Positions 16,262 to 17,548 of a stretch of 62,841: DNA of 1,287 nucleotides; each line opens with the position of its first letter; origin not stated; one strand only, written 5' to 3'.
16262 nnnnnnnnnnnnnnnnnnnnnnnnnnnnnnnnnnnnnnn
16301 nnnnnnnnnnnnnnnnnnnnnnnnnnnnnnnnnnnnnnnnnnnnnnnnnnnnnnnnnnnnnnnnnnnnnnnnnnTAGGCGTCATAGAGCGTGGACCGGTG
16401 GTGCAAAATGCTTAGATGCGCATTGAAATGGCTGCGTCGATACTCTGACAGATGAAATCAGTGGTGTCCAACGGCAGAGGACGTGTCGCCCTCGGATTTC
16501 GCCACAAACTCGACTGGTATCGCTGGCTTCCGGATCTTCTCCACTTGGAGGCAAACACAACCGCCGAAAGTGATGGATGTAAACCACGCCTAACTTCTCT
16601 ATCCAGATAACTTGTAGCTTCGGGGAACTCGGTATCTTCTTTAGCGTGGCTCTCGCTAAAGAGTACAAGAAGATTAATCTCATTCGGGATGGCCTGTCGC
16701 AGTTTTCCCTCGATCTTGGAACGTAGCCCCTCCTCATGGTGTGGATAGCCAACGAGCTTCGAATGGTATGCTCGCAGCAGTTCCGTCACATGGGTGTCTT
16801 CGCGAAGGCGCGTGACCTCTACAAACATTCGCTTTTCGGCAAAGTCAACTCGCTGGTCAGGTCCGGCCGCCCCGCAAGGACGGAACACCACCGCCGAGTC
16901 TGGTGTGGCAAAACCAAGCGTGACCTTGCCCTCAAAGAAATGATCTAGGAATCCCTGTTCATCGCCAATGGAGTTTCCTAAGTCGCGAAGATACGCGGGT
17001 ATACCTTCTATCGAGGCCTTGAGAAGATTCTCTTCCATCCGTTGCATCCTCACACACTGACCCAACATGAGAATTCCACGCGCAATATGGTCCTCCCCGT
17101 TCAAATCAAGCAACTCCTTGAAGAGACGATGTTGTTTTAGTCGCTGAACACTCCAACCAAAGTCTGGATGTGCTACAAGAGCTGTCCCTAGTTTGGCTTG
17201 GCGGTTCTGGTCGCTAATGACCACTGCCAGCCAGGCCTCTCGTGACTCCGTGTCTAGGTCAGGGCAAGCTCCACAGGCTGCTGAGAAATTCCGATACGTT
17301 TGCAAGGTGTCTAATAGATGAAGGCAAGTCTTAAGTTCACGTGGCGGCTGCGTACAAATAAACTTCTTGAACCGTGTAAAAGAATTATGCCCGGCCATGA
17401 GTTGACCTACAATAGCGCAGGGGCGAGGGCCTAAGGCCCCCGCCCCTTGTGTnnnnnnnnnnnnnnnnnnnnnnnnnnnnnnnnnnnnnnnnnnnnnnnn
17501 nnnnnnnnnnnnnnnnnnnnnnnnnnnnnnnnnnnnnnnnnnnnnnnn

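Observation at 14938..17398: Two-gene module of unknown function (328 aa + 478 aa) inside the heat-shock operon: candidate novel nuclease-based system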

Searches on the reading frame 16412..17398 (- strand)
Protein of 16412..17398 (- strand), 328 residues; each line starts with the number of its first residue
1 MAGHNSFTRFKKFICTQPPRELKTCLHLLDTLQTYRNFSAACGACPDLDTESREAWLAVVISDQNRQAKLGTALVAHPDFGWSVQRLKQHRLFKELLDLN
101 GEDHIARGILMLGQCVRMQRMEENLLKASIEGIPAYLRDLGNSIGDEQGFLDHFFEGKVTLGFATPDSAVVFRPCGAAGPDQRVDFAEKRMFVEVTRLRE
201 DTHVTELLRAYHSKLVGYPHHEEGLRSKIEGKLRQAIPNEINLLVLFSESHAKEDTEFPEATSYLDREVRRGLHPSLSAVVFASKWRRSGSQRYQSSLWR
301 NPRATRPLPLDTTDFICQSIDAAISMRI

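Call 3: search_protein_families(library=pfam, proteins=[window:16412-17398:-], max_evalue=1)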
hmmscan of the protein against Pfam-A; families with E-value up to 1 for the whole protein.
window:16412-17398:- (328 aa): 1 family
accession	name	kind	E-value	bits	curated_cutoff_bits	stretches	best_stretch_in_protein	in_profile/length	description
PF09058.15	L27_1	-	0.11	12.8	29.7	0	203-230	5-30/59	L27_1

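Call 4: search_protein_families(library=padloc, proteins=[window:16412-17398:-], max_evalue=1)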
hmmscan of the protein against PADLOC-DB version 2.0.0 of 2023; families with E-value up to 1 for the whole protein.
window:16412-17398:- (328 aa): 0 families

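Call 5: search_protein_families(library=ncbifam, proteins=[window:16412-17398:-], max_evalue=1)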
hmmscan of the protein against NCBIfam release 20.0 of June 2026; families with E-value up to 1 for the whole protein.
window:16412-17398:- (328 aa): 0 families

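Call 6: search_protein_families(library=phrogs, proteins=[window:16412-17398:-], max_evalue=1)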
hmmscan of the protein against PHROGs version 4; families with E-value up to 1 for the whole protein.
window:16412-17398:- (328 aa): 0 families

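Call 8: find_homologous_proteins(query=window:16412-17398:-, max_evalue=0.001)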
Query window:16412-17398:- (328 aa): 1 proteins with E <= 0.001 among 2041 candidates.
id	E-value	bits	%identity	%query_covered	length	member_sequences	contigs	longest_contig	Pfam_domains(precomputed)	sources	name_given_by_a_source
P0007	2.1e-149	515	100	70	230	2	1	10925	-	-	-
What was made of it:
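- A has no other homologue in 5.8e9 proteins (call 8).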

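Call 10: search_solved_structures(query=window:16412-17398:-, max_evalue=10)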
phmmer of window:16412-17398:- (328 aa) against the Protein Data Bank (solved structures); distinct sequences matched with E-value up to 10: 2.
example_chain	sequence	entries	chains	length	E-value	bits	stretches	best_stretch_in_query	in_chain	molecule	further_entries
1q8i_A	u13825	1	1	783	0.3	13.3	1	49-110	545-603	DNA polymerase II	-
3k57_A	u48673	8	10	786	0.3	13.3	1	49-110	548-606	DNA polymerase II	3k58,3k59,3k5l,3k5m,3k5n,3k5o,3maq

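Call 65: search_protein_families(library=padloc, proteins=[L054:694-1566:+, L049:8681-9187:+, L050:9210-9458:+, L051:8146-9885:+], max_evalue=0.1)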
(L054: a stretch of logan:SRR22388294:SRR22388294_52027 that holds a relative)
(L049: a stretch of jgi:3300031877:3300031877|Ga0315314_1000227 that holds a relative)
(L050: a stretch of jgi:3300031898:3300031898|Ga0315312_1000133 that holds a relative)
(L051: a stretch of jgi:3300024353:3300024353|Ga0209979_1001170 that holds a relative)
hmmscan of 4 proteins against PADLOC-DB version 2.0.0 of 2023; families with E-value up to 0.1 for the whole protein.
L054:694-1566:+ (290 aa): 0 families

L049:8681-9187:+ (168 aa): 0 families

L050:9210-9458:+ (82 aa): 0 families

L051:8146-9885:+ (579 aa): 2 families
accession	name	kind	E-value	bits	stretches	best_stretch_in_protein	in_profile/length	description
PDLC02357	AbiU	-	4.1e-41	139.7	1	119-558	138-535/537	AbiU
PDLC02207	MzaE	-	3.9e-14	50.1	1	208-364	225-389/598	-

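Call 90: search_protein_families(library=padloc, proteins=[L060:724-1638:+], max_evalue=0.1)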
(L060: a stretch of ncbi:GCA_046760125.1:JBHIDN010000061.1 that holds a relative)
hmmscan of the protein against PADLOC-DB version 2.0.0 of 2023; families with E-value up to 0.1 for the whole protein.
L060:724-1638:+ (304 aa): 2 families
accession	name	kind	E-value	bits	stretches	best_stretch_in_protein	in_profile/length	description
PDLC05052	PDC-S61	-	1.8e-08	32.3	1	118-281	75-237/253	-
PDLC03797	RTasPDDEXK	-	0.00012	19.9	1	203-280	131-200/226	DRT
